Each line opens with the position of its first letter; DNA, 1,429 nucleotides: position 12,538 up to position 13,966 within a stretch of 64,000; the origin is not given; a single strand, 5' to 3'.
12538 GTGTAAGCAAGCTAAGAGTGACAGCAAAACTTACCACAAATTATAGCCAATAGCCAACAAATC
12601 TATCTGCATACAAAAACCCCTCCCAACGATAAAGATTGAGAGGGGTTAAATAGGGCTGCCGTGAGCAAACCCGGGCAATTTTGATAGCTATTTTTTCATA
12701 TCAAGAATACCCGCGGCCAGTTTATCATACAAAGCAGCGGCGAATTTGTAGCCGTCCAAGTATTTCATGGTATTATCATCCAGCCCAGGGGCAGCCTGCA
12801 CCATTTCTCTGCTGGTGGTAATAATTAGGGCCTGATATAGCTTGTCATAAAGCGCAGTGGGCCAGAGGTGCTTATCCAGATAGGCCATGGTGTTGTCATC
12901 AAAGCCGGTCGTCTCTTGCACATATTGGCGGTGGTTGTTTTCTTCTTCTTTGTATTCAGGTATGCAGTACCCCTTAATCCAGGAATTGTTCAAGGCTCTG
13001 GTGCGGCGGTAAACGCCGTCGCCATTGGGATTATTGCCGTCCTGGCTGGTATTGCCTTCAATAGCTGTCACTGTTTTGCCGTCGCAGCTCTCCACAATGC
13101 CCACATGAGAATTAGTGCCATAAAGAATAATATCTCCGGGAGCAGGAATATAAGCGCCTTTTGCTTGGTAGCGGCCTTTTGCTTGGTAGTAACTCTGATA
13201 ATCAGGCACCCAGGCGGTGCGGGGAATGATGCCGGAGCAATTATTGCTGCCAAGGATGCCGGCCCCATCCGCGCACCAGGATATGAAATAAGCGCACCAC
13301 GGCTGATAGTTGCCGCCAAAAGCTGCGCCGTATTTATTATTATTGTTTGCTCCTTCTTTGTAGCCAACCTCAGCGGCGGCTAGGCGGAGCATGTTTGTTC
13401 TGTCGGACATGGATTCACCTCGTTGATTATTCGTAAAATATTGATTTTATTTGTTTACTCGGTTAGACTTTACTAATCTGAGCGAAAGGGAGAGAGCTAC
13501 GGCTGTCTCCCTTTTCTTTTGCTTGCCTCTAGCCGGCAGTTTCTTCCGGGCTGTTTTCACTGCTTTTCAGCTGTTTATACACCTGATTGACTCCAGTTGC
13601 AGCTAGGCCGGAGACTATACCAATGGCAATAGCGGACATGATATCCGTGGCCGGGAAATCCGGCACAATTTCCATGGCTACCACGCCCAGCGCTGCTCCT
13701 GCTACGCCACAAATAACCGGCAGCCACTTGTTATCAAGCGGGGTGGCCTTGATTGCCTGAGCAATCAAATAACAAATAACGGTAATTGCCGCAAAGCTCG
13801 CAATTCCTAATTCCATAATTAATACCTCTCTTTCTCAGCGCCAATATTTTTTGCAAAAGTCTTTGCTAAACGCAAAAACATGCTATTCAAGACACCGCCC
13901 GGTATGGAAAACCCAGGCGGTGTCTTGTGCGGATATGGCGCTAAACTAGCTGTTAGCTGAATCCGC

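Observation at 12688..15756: Orphan holin plus signal-less CHAP endolysin cassette directly downstream of a cytoplasmic histidine-decarboxylase-like PLP enzyme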

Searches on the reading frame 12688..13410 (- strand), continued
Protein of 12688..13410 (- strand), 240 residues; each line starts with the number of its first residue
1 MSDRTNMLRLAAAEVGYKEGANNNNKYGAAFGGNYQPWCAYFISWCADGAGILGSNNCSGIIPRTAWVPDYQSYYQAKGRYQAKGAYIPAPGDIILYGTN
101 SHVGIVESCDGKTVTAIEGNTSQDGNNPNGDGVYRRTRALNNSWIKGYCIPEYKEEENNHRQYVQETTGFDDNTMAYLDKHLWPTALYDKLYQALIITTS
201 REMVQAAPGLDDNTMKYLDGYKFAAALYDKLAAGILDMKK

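Call 79: predict_structure(alignment_id=A2)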
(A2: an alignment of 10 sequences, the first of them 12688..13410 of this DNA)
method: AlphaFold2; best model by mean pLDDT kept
length: 240 residues; sequences in the alignment: 10
mean_pLDDT: 72.7   pTM: 0.62
mean pLDDT of the five models: 72.7, 69.7, 69.2, 65.3, 61.7
residues with pLDDT >= 90: 86; 70-90: 46; 50-70: 57; < 50: 51
segments of 3 or more residues with pLDDT < 50: 158-164, 183-209, 213-218, 238-240
pLDDT, mean of each block of 10 residues (from residue 1): 85 85 72 71 91 83 90 95 94 92 94 92 52 90 95 67 50 58 47 45 39 49 57 52
secondary structure, 60 per line:
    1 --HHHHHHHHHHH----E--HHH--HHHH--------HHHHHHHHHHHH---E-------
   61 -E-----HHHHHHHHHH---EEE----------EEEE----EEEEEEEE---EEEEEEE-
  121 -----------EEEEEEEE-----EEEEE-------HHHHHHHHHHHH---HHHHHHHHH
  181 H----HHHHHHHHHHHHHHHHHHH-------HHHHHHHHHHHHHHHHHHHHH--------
elements in order: H3-13 H26-29 H38-49 H68-77 E81-83 E94-97 E102-109 E113-119 E132-139 E145-149 H157-168 H172-181 H186-204 H212-232
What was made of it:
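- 12688..13410 (-): 240-aa signal-less endolysin: an N-terminal CHAP peptidase domain followed by a C-terminal module of two 33-aa repeats (window 12706-12924) that matches no known family. CHAP domain predicted with high pLDDT; C-terminus below 60 (call 79).
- Tried and rejected: Structure prediction gave only low-confidence helices for the CHAP C-terminal repeats (call 79), so no fold search was run.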

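Call 80: search_solved_structures(query=window:12688-13410:-, max_evalue=0.01)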
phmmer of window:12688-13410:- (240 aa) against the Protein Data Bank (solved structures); distinct sequences matched with E-value up to 0.01: 0.
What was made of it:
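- Tried and rejected: The CHAP protein has no sequence match in the PDB (call 80).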

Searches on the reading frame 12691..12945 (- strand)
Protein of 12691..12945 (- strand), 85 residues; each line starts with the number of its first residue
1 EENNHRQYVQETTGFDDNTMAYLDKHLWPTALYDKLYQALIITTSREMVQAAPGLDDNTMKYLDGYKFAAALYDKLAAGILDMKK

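Call 69: search_protein_families(library=pfam, proteins=[window:12691-12945:-], max_evalue=1)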
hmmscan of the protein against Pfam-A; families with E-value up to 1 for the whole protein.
seq(85 aa): 1 family
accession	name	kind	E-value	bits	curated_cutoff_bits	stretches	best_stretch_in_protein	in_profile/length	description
PF25601.1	AAA_lid_14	-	0.13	12.6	27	0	6-29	20-43/87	AAA+ ATPase lid domain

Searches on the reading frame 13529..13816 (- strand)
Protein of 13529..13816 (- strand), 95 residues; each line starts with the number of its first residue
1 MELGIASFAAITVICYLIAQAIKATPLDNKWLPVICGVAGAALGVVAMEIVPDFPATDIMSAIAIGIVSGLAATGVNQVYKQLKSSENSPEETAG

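Call 3: search_protein_families(library=pfam, proteins=[window:13529-13816:-], max_evalue=0.01)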
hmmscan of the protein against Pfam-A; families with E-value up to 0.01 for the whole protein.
window:13529-13816:- (95 aa): 2 families
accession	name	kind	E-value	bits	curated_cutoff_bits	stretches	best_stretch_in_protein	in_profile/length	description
PF16079.10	Phage_holin_5_2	-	3e-22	79.1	29.2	1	11-83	1-76/76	Phage holin family Hol44, in holin superfamily V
PF06946.16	Phage_holin_5_1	-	0.00029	21.6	22.4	1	10-78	13-79/93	Bacteriophage A118-like holin, Hol118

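Call 4: search_protein_families(library=phrogs, proteins=[window:13529-13816:-], max_evalue=0.01)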
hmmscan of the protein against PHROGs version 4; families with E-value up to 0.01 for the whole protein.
window:13529-13816:- (95 aa): 3 families
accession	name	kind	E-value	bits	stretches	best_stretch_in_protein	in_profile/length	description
phrog_1129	-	lysis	1e-21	77.8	1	1-88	4-85/86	holin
phrog_1299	-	lysis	9.9e-14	51.9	1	9-90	11-90/100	holin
phrog_19617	-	lysis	0.0027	19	1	9-79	12-80/118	holin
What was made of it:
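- On Phage lysis cassette (holin + endolysin): PF16079 at 79 bits (cut-off 29.2) and PHROG 1129 (calls 3, 4).
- Checked: Holin, 13816..13529, 95 aa: PF16079 Phage_holin_5_2/Hol44, E = 3e-22; PHROG 'holin', E = 1e-21 (calls 3, 4).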

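Call 5: search_protein_families(library=ncbifam, proteins=[window:13529-13816:-], max_evalue=0.01)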
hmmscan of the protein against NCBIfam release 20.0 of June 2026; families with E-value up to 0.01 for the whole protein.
window:13529-13816:- (95 aa): 0 families

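Call 21: list_cluster_members(proteins=[P0001, P0121, window:13529-13816:-])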
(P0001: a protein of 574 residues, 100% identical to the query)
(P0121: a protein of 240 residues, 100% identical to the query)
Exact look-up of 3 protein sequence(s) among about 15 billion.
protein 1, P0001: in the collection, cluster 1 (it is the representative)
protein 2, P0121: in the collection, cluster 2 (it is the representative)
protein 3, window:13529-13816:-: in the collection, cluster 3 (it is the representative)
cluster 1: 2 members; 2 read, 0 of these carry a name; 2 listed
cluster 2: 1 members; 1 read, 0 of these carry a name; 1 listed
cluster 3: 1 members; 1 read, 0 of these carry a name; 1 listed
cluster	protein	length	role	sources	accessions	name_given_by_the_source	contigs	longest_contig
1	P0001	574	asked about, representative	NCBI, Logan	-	-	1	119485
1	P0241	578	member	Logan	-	-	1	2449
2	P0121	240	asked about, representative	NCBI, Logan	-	-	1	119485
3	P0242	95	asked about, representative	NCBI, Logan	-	-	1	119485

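Call 28: search_dna_similar(query=window:13529-13816:-, collection=phages, mode=protein, max_rows=15)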
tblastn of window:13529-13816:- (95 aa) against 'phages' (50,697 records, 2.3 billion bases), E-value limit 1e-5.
Records with a match: 16; places in all: 16; records where one place covers at least 80% of the query: 16.
Best place of each record, by identity: 60-80% 3; <60% 13.
By first word of the organism name: Bacteriophage 6; Enterocloster 6; Dulem 2; Flavonifractor 1; Phage 1.
By host as written in the record: - 7; Enterocloster bolteae DA473 3; Enterocloster bolteae DA457 2; Varecia variegata 1; Flavonifractor plautii 1; Propithecus coquereli 1; Enterocloster bolteae Q14 1.
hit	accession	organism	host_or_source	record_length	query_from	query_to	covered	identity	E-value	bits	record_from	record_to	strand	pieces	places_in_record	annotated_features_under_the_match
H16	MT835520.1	Bacteriophage sp.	human fecal samples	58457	2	84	87%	66.3%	2e-23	97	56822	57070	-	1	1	record has no annotation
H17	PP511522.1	Dulem virus 35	Varecia variegata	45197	1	85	89%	63.5%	1e-27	109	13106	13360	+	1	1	holin protein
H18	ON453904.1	Flavonifractor phage Chenonceau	Flavonifractor plautii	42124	2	86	89%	63.5%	2e-25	103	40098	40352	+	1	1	holin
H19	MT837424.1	Bacteriophage sp.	human fecal samples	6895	3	90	93%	53.3%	8e-18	82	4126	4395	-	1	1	record has no annotation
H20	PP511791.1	Dulem virus 39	Propithecus coquereli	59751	5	86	86%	56.6%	1e-14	72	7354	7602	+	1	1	holin protein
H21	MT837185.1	Bacteriophage sp.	human fecal samples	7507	10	93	88%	52.9%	1e-17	81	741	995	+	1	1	record has no annotation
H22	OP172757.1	Enterocloster phage CB473P3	Enterocloster bolteae DA473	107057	2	86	89%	46.5%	2e-10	61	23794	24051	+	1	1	hypothetical protein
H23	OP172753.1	Enterocloster phage CB457P1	Enterocloster bolteae DA457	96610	2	86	89%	46.5%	2e-10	61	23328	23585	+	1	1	hypothetical protein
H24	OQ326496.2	Enterocloster phage PMBT24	Enterocloster bolteae Q14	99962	2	86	89%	46.5%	2e-10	61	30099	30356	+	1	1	holin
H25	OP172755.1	Enterocloster phage CB473P1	Enterocloster bolteae DA473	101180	2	86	89%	46.5%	4e-10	60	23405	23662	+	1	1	hypothetical protein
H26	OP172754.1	Enterocloster phage CB457P2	Enterocloster bolteae DA457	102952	2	86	89%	46.5%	4e-10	60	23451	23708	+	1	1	hypothetical protein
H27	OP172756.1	Enterocloster phage CB473P2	Enterocloster bolteae DA473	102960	2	86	89%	46.5%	4e-10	60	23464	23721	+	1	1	hypothetical protein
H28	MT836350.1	Bacteriophage sp.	human fecal samples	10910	5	87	87%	47.6%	1e-14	73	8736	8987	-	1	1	record has no annotation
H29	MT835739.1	Bacteriophage sp.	human fecal samples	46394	5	87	87%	46.4%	3e-14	72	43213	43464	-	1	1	record has no annotation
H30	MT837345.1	Bacteriophage sp.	human fecal samples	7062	11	86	80%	44.2%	8e-11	62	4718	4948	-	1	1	record has no annotation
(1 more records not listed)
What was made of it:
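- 13529..13816 (-): 95-aa phage holin of the Hol44 / Phage_holin_5_2 family, with three hydrophobic segments and a GAGAGG ribosome-binding site. 63-66% identical to holins of Flavonifractor phage Chenonceau and gut phages (call 28).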

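Call 29: get_annotated_region(hit=H18, flank=3000)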
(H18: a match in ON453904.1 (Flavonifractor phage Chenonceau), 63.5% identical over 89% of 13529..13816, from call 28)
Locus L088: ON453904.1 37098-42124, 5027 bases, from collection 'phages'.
description: Flavonifractor phage Chenonceau, complete genome.
organism: Flavonifractor phage Chenonceau (NCBI taxid 2951976)
taxonomy: Viruses
host: Flavonifractor plautii; source: feces; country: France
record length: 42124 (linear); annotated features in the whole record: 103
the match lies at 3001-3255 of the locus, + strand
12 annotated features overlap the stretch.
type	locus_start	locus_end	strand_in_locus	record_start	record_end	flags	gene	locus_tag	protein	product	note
CDS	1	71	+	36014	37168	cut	-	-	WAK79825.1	hypothetical protein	rasttk_feature_creation_tool=/opt/patric-common/ runtime/bin/phanotate version 1.5.0; ...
CDS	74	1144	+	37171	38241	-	-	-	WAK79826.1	tail fiber assembly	rasttk_feature_creation_tool=/opt/patric-common/ runtime/bin/phanotate version 1.5.0; HHpred against PHROGS v3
CDS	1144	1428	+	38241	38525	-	-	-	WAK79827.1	hypothetical protein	rasttk_feature_creation_tool=/opt/patric-common/ runtime/bin/phanotate version 1.5.0; ...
CDS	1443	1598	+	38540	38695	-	-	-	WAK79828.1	hypothetical protein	rasttk_feature_creation_tool=/opt/patric-common/ runtime/bin/phanotate version 1.5.0; ...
CDS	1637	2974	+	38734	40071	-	-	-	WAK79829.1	endolysin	rasttk_feature_creation_tool=/opt/patric-common/ runtime/bin/phanotate version 1.5.0; HHpred against PHROGS v3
CDS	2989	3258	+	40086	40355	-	-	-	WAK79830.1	holin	rasttk_feature_creation_tool=/opt/patric-common/ runtime/bin/phanotate version 1.5.0; ...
CDS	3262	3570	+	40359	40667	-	-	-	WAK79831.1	hemolysin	rasttk_feature_creation_tool=/opt/patric-common/ runtime/bin/phanotate version 1.5.0; HHpred against PHROGS v3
CDS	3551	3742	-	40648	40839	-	-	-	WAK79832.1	hypothetical protein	rasttk_feature_creation_tool=/opt/patric-common/ runtime/bin/phanotate version 1.5.0; ...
CDS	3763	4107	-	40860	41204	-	-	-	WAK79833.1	hypothetical protein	rasttk_feature_creation_tool=/opt/patric-common/ runtime/bin/phanotate version 1.5.0; ...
CDS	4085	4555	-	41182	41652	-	-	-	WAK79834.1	hypothetical protein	rasttk_feature_creation_tool=/opt/patric-common/ runtime/bin/phanotate version 1.5.0; ...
CDS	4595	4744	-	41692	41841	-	-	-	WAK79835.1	hypothetical protein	rasttk_feature_creation_tool=/opt/patric-common/ runtime/bin/phanotate version 1.5.0; ...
CDS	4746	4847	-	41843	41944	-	-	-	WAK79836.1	hypothetical protein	rasttk_feature_creation_tool=/opt/patric-common/ runtime/bin/phanotate version 1.5.0; ...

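Call 30: get_annotated_region(hit=H17, flank=3000)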
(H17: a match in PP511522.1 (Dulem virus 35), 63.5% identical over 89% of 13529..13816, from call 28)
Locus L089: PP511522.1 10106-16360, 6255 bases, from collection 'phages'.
description: Dulem virus 35 isolate Duke_24FS_4, complete genome.
organism: Dulem virus 35 (NCBI taxid 3145753)
taxonomy: Viruses; Duplodnaviria; Heunggongvirae; Uroviricota; Caudoviricetes
host: Varecia variegata; source: feces; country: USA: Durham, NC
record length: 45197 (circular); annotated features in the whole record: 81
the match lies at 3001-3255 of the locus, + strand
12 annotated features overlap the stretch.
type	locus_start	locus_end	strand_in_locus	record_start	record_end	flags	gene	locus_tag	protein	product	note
CDS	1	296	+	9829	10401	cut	-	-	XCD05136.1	hypothetical protein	-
CDS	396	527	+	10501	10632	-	-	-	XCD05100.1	hypothetical protein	-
CDS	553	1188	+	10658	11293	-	-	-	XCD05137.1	hypothetical protein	-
CDS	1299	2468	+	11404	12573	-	-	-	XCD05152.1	major capsid protein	-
CDS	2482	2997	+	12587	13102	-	-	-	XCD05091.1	head tail connector protein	-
CDS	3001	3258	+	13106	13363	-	-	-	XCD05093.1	holin protein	-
CDS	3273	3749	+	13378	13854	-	-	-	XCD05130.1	hypothetical protein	-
CDS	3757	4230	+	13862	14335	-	-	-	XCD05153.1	minor capsid protein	-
CDS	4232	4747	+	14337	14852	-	-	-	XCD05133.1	hypothetical protein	-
CDS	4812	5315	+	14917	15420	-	-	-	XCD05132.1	hypothetical protein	-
CDS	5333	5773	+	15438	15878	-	-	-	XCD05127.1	hypothetical protein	-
CDS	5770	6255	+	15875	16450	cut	-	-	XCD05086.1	hypothetical protein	bacteriophage gp15 protein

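Call 60: find_related_loci(query=window:13529-13816:-, collection=viral_contigs, flank=5000)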
Query window:13529-13816:- (95 aa) in viral_contigs; peptide patterns used: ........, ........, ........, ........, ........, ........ (x = any residue, [..] = any of these).
205 stretches matched a pattern; 155 encode a relative of the query (tblastn E <= 1e-3); the best 80 are kept; 80 distinct loci.
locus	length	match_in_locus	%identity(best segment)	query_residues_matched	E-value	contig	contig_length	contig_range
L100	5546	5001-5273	72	1-92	6e-39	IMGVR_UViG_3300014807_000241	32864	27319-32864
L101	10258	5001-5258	76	1-85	1e-38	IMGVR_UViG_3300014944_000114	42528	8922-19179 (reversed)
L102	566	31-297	70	1-89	8e-42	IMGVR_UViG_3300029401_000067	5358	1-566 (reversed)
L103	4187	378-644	70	1-89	1e-38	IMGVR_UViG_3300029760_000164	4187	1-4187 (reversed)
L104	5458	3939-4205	70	1-89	1e-38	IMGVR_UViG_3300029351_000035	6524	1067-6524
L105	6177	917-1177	71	1-87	2e-38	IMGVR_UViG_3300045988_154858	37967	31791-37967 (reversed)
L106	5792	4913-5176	69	1-88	5e-38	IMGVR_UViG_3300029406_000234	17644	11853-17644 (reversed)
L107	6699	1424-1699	66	1-92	4e-38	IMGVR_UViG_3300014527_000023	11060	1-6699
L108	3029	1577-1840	68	1-88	6e-38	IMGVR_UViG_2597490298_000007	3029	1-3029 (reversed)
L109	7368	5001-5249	73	3-85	4e-38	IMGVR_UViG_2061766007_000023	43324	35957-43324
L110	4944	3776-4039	69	1-88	5e-38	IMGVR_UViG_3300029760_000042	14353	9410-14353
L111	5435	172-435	68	1-88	7e-38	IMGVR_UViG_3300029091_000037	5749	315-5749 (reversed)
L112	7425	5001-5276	66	1-92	1e-37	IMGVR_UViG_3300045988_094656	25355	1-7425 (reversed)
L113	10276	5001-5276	66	1-92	1e-37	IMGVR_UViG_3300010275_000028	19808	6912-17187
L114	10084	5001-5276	65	1-92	2e-37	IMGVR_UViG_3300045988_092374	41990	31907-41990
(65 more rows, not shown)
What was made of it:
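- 13529..13816 (-): 155 relatives in viral contigs, up to 76% identity (call 60).
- On Phage lysis cassette (holin + endolysin): 155 viral relatives (call 60).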

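Call 68: search_protein_families(library=padloc, proteins=[window:13529-13816:-], max_evalue=0.01)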
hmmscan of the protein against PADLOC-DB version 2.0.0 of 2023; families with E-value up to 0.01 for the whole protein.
window:13529-13816:- (95 aa): 0 families
